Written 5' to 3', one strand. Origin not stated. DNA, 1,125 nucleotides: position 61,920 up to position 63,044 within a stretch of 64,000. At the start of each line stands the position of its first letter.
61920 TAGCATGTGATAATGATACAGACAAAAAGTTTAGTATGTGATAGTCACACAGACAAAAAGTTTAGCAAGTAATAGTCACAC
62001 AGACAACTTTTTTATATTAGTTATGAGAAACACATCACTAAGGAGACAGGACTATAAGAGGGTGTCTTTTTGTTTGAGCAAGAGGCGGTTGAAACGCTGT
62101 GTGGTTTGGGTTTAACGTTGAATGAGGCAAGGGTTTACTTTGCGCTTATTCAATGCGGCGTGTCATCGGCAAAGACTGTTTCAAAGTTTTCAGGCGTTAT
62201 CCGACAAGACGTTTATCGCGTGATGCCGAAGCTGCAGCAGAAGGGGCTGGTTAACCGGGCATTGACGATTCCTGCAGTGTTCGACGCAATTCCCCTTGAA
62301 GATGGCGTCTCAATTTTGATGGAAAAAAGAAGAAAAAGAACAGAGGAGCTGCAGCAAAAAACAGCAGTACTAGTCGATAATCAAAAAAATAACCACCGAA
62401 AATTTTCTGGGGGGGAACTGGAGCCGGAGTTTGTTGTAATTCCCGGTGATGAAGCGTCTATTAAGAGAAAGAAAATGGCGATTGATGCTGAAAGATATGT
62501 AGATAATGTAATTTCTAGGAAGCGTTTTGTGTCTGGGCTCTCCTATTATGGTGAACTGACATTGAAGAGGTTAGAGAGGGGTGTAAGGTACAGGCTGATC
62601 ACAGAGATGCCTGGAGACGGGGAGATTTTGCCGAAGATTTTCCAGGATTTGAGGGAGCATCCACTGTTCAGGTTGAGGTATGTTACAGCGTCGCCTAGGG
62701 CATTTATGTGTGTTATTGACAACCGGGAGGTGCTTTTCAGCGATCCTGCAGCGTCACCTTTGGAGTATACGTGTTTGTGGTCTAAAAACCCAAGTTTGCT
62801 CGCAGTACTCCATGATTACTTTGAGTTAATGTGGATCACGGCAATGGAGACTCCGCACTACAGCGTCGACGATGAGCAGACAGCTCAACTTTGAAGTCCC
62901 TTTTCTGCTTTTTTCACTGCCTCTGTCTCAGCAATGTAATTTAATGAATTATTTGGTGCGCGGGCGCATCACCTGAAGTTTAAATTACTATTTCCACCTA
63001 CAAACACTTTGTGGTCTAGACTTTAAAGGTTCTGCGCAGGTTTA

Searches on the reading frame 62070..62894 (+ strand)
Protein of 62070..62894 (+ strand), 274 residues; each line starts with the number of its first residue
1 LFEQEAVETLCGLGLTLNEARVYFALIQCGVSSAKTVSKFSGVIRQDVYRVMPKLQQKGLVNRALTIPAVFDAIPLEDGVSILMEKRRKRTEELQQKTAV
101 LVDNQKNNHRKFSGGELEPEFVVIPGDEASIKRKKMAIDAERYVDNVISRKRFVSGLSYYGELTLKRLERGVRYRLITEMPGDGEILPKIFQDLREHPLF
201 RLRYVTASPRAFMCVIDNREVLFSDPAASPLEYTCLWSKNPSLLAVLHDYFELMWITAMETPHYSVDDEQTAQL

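Call 8: search_protein_families(library=pfam, proteins=[window:62070-62894:+], max_evalue=0.01)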
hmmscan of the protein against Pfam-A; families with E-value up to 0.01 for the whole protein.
window:62070-62894:+ (274 aa): 1 family
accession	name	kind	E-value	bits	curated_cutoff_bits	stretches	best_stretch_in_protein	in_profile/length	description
PF01978.25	TrmB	-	7.4e-15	55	25.6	1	12-77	3-68/68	Sugar-specific transcriptional regulator TrmB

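Call 10: find_encoding_contigs(protein=window:62070-62894:+, flank=10000, max_places=10)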
Protein window:62070-62894:+ (274 aa): 1 contig read that carries it; 1 place shown.
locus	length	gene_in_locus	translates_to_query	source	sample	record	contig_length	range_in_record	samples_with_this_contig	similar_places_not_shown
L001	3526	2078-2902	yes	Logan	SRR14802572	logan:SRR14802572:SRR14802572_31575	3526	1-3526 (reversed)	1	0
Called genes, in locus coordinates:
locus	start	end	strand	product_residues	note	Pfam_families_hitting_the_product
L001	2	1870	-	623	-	?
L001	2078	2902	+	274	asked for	PF01978:TrmB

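Call 13: find_homologous_proteins(query=window:62070-62894:+)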
Query window:62070-62894:+ (274 aa): 15 proteins with E <= 0.001 among 852 candidates.
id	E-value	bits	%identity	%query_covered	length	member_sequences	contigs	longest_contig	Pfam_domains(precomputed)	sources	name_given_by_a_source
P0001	1.7e-178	609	100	100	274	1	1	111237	PF01978.26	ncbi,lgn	-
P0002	1.5e-102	360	62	99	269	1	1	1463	PF01978.26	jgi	jgi:sugar-specific transcriptional regulator TrmB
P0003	1.8e-99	350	64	97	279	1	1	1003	PF01978.26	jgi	jgi:sugar-specific transcriptional regulator TrmB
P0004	1.0e-98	348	60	100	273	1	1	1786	PF01978.26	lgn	-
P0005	8.8e-98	345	61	99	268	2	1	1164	PF01978.26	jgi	jgi:sugar-specific transcriptional regulator TrmB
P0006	5.3e-94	332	57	98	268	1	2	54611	PF01978.26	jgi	jgi:hypothetical protein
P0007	3.2e-84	300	55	97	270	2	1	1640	PF01978.26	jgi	-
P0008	1.6e-60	223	42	94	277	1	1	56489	PF01978.26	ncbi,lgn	-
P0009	8.6e-55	204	43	89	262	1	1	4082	PF01978.26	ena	-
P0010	1.6e-52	196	39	95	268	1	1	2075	PF01978.26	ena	-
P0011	8.4e-46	174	39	96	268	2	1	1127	PF01978.26,PF11495.15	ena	-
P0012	3.3e-45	172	37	96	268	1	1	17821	PF01978.26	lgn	-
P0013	4.7e-43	165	39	91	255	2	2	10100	PF01978.26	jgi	jgi:sugar-specific transcriptional regulator TrmB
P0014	5.5e-41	159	37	92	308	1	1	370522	PF01978.26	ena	-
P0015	1.2e-40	157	33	94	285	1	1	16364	PF01978.26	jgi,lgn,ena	-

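Call 16: find_related_loci(query=A2, collection=metagenome_contigs, flank=6000)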
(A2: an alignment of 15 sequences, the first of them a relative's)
Query A2 (274 aa) in metagenome_contigs; peptide patterns used: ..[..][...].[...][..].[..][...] (x = any residue, [..] = any of these).
102 stretches matched a pattern; 21 encode a relative of the query (tblastn E <= 1e-3); 21 distinct loci.
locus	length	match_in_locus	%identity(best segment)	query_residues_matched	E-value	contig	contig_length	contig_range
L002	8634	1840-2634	54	4-270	2e-89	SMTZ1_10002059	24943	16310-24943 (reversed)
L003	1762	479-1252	40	5-260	1e-61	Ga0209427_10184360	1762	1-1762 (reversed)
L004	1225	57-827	40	2-258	3e-59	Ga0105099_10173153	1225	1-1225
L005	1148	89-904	38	1-272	1e-56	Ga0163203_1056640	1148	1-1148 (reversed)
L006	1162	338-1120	35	3-260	3e-54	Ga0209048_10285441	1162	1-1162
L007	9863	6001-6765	35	3-255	2e-49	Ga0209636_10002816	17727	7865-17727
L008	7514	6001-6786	38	5-263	2e-49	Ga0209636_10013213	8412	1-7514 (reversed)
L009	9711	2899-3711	31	4-272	2e-48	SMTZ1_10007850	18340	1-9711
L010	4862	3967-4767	36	2-267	5e-47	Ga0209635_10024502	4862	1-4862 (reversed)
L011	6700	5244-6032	37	7-270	1e-46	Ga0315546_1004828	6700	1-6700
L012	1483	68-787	35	19-258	1e-44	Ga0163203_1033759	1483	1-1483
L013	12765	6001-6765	33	7-260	3e-43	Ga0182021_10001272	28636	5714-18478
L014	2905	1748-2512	33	7-260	6e-40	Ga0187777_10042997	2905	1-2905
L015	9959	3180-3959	35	2-262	4e-40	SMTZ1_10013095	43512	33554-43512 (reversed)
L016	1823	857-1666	34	7-268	2e-40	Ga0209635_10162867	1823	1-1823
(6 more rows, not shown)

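Call 18: find_related_loci(query=A3, collection=genome_contigs, flank=6000)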
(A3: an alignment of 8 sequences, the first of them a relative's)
Query A3 (274 aa) in genome_contigs; peptide patterns used: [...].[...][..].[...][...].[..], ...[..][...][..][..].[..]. (x = any residue, [..] = any of these).
77 stretches matched a pattern; 32 encode a relative of the query (tblastn E <= 1e-3); 32 distinct loci.
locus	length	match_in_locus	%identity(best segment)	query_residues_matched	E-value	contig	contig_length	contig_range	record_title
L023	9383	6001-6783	37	5-264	4e-51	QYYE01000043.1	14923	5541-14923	Candidatus Bathyarchaeota archaeon strain BE326-BA-RLH BE326-BA-RLH_43, whole genome shotgun sequence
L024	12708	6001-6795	37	5-270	9e-51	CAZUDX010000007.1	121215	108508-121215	MAG TPA_asm: uncultured Candidatus Bathyarchaeia archaeon isolate SRP323688_co1_173 genome assembly, contig: NODE_303_le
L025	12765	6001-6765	37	5-258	9e-48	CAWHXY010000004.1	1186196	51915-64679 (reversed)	MAG: Candidatus Bathyarchaeota archaeon isolate MFD01476.bin.1.217 genome assembly, contig: contig_17740, whole genome s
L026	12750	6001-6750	36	8-255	7e-39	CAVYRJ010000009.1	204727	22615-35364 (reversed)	MAG: Candidatus Bathyarchaeota archaeon isolate MFD05942.bin.1.303 genome assembly, contig: contig_5038, whole genome sh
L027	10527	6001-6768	32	4-255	6e-37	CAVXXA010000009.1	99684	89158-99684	MAG: Candidatus Bathyarchaeota archaeon isolate MFD03726.bin.2.70 genome assembly, contig: contig_33444, whole genome sh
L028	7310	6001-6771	30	7-262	4e-33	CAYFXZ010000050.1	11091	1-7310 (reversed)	MAG TPA_asm: uncultured Candidatus Bathyarchaeia archaeon isolate ERP108616_co2_124 genome assembly, contig: NODE_10802_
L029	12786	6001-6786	30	3-264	1e-28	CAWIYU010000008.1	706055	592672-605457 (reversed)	MAG: Candidatus Bathyarchaeota archaeon isolate MFD05942.bin.2.52 genome assembly, contig: contig_33281, whole genome sh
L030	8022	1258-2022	28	7-255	1e-23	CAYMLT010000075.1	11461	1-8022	MAG TPA_asm: uncultured archaeon isolate binchicken_co129_606 genome assembly, contig: NODE_17780_length_11461_cov_4.071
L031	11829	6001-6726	27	18-258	2e-21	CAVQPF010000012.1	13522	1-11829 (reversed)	MAG: Candidatus Bathyarchaeota archaeon isolate MFD09779.bin.2.127 genome assembly, contig: contig_71265, whole genome s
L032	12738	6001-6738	26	18-262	5e-21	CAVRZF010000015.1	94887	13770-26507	MAG: Candidatus Bathyarchaeota archaeon isolate MFD05942.bin.2.192 genome assembly, contig: contig_86119, whole genome s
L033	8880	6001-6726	25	18-258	2e-18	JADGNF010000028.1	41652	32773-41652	Candidatus Bathyarchaeota archaeon isolate Chersky_322 k127_5600049, whole genome shotgun sequence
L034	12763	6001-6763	47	18-274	1e-31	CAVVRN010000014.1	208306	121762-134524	MAG: Candidatus Bathyarchaeota archaeon isolate MFD05377.bin.2.168 genome assembly, contig: contig_15016, whole genome s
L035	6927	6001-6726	25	18-258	5e-16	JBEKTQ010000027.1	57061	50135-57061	MAG: Candidatus Bathyarchaeia archaeon isolate SPRUCE 561 SPRUCE_561_27, whole genome shotgun sequence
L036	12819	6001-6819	26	3-262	1e-14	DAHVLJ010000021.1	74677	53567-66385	MAG TPA_asm: Thaumarchaeota archaeon isolate clean525 k141_986454, whole genome shotgun sequence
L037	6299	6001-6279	43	1-93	5e-14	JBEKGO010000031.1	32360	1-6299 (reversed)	MAG: Candidatus Bathyarchaeia archaeon isolate SPRUCE 255 SPRUCE_255_31, whole genome shotgun sequence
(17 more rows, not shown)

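Call 26: find_encoding_contigs(protein=P0006, flank=6000, max_places=3)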
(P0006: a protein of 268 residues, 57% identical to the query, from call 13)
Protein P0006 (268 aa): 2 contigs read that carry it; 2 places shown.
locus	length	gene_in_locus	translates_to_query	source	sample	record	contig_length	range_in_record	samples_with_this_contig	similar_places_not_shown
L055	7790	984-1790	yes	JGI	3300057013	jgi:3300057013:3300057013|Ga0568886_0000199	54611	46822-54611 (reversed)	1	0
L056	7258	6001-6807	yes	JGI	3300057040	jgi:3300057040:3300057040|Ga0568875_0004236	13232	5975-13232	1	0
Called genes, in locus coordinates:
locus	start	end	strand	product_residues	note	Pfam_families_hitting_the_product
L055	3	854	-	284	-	?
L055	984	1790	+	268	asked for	PF01978:TrmB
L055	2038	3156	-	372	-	PF00589:Phage_integrase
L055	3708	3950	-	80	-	-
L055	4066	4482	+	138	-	-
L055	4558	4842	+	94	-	-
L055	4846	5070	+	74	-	-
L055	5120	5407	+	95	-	PF00005:ABC_tran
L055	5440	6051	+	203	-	PF00005:ABC_tran, PF13304:AAA_21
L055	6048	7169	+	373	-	PF12698:ABC2_membrane_3, PF01061:ABC2_membrane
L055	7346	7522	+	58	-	-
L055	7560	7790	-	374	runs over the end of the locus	PF03321:GH3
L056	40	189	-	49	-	-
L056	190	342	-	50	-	-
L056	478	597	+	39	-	-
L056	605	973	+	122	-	PF18902:DUF5658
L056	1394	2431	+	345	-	-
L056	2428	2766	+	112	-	-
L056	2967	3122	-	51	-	-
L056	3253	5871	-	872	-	PF13360:PQQ_2 (faint)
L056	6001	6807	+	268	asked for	PF01978:TrmB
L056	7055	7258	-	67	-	?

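Call 27: find_encoding_contigs(protein=P0004, flank=3000, max_places=3)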
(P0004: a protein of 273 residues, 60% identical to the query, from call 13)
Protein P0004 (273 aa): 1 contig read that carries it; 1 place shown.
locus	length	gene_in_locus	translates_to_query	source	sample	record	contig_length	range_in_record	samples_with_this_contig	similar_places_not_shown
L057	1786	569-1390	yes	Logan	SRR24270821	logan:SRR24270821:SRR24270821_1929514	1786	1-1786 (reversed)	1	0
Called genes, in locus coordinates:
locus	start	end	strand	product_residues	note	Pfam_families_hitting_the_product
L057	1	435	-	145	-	?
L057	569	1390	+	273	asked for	PF01978:TrmB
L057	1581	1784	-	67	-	?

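Call 28: find_encoding_contigs(protein=P0002, flank=3000, max_places=3)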
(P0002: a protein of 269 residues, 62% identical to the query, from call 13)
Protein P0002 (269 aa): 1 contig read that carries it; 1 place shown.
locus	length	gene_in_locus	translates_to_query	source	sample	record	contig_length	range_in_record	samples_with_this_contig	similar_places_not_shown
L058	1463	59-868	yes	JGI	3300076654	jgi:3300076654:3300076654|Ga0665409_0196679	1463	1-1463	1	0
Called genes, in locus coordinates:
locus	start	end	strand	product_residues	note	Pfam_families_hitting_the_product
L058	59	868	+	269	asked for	PF01978:TrmB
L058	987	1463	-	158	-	?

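Call 33: find_encoding_contigs(protein=P0003, flank=3000, max_places=3)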
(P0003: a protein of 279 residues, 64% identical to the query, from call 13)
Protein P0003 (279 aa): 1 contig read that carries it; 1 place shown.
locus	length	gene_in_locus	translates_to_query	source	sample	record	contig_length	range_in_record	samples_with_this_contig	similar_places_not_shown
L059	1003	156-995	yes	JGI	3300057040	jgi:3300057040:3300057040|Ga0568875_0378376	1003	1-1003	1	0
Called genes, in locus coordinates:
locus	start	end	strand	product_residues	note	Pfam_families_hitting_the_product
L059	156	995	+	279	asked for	PF01978:TrmB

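Call 34: find_encoding_contigs(protein=P0005, flank=3000, max_places=3)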
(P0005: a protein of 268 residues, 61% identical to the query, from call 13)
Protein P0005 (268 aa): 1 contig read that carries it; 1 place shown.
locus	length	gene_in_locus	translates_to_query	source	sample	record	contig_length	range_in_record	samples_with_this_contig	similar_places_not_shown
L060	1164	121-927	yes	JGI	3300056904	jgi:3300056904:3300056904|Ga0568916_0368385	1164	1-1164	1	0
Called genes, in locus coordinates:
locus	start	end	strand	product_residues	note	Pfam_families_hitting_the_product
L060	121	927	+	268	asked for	PF01978:TrmB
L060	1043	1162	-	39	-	?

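Call 35: find_encoding_contigs(protein=P0007, flank=3000, max_places=3)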
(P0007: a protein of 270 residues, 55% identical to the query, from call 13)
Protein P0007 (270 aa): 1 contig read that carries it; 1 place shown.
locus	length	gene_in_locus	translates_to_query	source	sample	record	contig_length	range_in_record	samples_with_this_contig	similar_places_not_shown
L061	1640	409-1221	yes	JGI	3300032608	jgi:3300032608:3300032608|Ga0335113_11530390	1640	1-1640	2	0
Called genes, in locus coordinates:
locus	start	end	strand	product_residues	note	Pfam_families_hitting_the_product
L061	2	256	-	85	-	?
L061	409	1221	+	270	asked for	PF01978:TrmB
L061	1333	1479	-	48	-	-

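Call 36: find_encoding_contigs(protein=P0008, flank=6000, max_places=3)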
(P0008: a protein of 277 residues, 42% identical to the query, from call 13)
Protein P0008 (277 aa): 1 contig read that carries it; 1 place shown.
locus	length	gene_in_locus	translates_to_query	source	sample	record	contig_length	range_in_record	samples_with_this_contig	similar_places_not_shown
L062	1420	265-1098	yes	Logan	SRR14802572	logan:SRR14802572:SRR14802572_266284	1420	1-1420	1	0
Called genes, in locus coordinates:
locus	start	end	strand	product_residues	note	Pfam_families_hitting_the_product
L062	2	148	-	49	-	?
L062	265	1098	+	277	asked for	PF01978:TrmB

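Call 55: search_solved_structures(query=A2, max_evalue=0.01, show_alignments=2)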
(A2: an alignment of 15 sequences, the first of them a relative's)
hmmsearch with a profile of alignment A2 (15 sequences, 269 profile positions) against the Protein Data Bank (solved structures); distinct sequences matched with E-value up to 0.01: 5.
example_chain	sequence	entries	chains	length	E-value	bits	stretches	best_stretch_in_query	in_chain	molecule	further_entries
5bpd_A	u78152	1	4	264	2.6e-10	43.2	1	2-257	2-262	TrmBL2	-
5box_A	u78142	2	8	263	4.1e-10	42.6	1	3-257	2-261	Putative HTH-type transcriptional regulator TrmBL2 | TrmBL2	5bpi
5bqt_A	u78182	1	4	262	4.5e-10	42.5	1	3-256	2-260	Putative HTH-type transcriptional regulator TrmBL2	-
3qph_A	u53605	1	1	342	2.7e-09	39.9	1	8-192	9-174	TrmB, a global transcription regulator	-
7e0m_A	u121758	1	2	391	0.0036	19.8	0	158-205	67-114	Phospholipase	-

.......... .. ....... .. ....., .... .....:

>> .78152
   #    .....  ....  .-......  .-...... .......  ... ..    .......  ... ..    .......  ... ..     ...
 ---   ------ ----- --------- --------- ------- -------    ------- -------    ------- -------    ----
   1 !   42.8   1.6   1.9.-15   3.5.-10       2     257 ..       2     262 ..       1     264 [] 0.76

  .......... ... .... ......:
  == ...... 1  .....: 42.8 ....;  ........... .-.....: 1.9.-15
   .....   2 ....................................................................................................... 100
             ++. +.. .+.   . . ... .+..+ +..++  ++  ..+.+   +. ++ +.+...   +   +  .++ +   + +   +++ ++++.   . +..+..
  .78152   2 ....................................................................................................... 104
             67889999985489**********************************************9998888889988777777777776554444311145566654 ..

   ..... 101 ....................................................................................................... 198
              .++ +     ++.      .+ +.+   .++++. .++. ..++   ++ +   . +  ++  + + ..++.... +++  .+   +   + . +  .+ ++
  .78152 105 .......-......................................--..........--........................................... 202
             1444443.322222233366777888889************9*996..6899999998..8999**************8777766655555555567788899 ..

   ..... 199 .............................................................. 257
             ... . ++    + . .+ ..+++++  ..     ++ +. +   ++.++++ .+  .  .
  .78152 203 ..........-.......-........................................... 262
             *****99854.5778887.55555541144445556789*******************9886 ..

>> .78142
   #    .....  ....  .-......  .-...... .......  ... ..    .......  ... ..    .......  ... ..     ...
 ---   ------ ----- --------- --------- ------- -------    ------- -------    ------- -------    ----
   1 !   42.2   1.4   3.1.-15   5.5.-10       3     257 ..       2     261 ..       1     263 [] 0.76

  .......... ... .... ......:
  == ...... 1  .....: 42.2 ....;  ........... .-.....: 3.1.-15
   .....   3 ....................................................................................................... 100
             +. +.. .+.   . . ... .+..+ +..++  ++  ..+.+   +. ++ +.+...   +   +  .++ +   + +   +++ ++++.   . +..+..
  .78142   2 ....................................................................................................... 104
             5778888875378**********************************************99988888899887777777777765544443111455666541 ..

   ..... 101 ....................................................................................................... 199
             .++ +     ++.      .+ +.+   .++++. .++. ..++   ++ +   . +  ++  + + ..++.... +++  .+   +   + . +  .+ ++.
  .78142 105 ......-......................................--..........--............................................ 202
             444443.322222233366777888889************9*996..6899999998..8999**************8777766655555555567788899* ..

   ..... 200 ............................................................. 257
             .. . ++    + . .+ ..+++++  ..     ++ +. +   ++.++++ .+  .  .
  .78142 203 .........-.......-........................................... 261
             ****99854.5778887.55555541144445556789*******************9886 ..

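Call 57: search_protein_families(library=pfam, proteins=[L007:3991-5934:-, L008:3986-5845:-, L023:4711-5745:-, L025:4814-5842:-, L027:3114-5849:-, L029:2654-5869:-, L056:3253-5871:-], max_evalue=0.001)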
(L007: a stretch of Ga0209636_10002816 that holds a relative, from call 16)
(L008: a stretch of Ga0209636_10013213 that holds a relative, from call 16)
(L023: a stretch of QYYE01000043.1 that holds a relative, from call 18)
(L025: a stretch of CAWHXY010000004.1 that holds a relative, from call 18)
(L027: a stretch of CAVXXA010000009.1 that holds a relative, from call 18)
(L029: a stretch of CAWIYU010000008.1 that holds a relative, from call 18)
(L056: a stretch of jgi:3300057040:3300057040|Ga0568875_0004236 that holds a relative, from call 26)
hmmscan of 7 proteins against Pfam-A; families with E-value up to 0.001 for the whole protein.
L007:3991-5934:- (647 aa): 1 family
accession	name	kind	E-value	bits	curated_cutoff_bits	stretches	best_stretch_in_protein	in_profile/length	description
PF09825.15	BPL_N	-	1.1e-08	34.8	24.2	1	191-273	3-92/283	Biotin-protein ligase, N terminal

L008:3986-5845:- (619 aa): 1 family
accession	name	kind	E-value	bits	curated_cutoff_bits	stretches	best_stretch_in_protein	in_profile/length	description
PF09825.15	BPL_N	-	1.8e-08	34.1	24.2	1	161-242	3-91/283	Biotin-protein ligase, N terminal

L023:4711-5745:- (344 aa): 2 families
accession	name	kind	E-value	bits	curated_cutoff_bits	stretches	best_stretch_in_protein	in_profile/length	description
PF05050.19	Methyltransf_21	-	5e-14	53.2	22.7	1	122-277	1-171/173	Methyltransferase FkbM domain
PF02475.24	TRM5-TYW2_MTfase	-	0.00021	21.7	28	1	112-176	32-97/164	TRM5/TYW2 methyltransferase domain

L025:4814-5842:- (342 aa): 1 family
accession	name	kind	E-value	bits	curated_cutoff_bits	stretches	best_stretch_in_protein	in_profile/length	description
PF05050.19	Methyltransf_21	-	1.6e-11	45.1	22.7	1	120-276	1-172/173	Methyltransferase FkbM domain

L027:3114-5849:- (911 aa): 2 families
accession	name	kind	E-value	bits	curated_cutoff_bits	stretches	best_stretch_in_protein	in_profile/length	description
PF13360.13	PQQ_2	-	1.1e-08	35.4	27.6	1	585-760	8-166/233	Outer membrane protein assembly factor BamB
PF00630.25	Filamin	-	1.9e-07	32.3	26.9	0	797-851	33-89/93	Filamin/ABP280 repeat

L029:2654-5869:- (1071 aa): 5 families
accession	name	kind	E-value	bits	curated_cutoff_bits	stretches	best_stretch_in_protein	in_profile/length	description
PF13360.13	PQQ_2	-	3e-50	171.5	27.6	4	530-636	2-98/233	Outer membrane protein assembly factor BamB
PF13570.13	Beta-prop_ACSF4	-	1e-46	160.3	133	4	465-551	43-133/329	Beta-alanine-activating enzyme, beta-propeller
PF01011.28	PQQ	-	1.3e-17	64.2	26.7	0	472-510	48-86/595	Glucose/ethanol/alcohol dehydrogenase, beta-propeller domain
PF25293.1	Beta-prop_EMC1_N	-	6.1e-05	23.2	34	0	234-347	33-145/219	EMC1 N-terminal beta-propeller domain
PF14435.11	SUKH-4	-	9.3e-05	23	25.5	0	561-596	68-103/179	SUKH-4 immunity protein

L056:3253-5871:- (872 aa): 1 family
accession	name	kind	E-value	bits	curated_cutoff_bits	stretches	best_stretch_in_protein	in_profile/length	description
PF13360.13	PQQ_2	-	3.7e-08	33.8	27.6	1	473-644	8-143/233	Outer membrane protein assembly factor BamB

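Call 60: list_cluster_members(proteins=[P0001, P0008])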
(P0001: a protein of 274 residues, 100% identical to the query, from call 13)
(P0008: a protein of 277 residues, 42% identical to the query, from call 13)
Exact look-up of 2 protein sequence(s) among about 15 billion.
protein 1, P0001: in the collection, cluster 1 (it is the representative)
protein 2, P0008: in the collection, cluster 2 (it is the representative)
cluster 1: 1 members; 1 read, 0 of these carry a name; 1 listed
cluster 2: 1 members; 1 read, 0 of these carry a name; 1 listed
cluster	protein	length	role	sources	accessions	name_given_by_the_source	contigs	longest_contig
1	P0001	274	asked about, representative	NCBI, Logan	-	-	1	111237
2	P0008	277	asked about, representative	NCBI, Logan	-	-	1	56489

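Call 76: predict_structure(alignment_id=A2)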
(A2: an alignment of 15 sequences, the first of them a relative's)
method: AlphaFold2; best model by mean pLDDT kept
length: 274 residues; sequences in the alignment: 15
mean_pLDDT: 83.1   pTM: 0.50
mean pLDDT of the five models: 83.1, 82.3, 82.2, 82.0, 81.2
residues with pLDDT >= 90: 128; 70-90: 102; 50-70: 23; < 50: 21
segments of 3 or more residues with pLDDT < 50: 109-117, 265-274
pLDDT, mean of each block of 10 residues (from residue 1): 85 95 93 92 94 94 77 93 93 89 64 47 82 86 92 83 91 93 79 92 87 89 71 76 88 90 50 38
secondary structure, 60 per line:
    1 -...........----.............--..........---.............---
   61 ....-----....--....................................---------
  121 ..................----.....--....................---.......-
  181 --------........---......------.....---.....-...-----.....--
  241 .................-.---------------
elements in order: H2-12 H17-29 H34-41 H45-57 E61-64 E70-73 H76-111 E121-125 H126-138 E143-147 H150-169 E173-179 H189-196 E200-205 E212-216 E220-224 E234-238 H241-257
